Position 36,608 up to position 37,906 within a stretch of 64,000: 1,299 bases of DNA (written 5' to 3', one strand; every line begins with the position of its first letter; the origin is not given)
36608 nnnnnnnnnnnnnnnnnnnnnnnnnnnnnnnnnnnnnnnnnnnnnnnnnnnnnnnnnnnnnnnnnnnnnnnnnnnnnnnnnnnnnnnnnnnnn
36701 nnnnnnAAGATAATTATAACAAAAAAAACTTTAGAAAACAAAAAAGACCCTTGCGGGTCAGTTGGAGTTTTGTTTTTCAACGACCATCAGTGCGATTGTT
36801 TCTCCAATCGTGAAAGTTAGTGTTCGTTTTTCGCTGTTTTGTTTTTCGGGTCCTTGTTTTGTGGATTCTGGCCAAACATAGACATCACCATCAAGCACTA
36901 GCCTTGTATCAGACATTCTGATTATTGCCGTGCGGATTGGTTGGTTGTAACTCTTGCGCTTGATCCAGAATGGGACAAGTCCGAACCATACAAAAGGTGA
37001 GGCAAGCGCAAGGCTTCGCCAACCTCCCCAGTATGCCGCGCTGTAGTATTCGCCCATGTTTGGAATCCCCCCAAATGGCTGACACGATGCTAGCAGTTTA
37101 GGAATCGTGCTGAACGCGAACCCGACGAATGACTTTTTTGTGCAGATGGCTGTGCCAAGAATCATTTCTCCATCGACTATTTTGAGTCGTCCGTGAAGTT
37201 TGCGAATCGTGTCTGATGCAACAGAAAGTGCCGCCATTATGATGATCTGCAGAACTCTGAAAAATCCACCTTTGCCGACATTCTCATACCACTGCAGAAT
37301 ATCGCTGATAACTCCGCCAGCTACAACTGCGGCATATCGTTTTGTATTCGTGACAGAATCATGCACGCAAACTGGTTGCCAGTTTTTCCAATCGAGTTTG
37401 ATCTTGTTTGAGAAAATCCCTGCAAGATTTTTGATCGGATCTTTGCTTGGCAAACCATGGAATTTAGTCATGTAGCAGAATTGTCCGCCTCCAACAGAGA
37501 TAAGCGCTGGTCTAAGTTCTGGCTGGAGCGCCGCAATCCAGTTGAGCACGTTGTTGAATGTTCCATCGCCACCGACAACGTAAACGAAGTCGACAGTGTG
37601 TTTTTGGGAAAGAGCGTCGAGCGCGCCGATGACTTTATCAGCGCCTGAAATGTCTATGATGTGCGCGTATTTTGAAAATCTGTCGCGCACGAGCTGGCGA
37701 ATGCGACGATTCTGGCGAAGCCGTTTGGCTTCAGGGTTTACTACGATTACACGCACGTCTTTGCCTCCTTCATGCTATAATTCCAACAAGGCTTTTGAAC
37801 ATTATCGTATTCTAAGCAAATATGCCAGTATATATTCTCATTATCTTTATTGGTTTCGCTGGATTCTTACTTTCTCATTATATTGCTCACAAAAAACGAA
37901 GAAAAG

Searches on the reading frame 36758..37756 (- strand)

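Call 10: search_protein_families(library=pfam, proteins=[window:36758-37756:-], max_evalue=0.001)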
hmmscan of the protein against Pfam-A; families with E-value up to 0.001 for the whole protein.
window:36758-37756:- (332 aa): 1 family
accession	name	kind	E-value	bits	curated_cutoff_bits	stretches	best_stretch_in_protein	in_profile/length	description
PF00781.29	DAGK_cat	-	6.6e-09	35.9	23.6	1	3-114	3-112/125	Diacylglycerol kinase catalytic domain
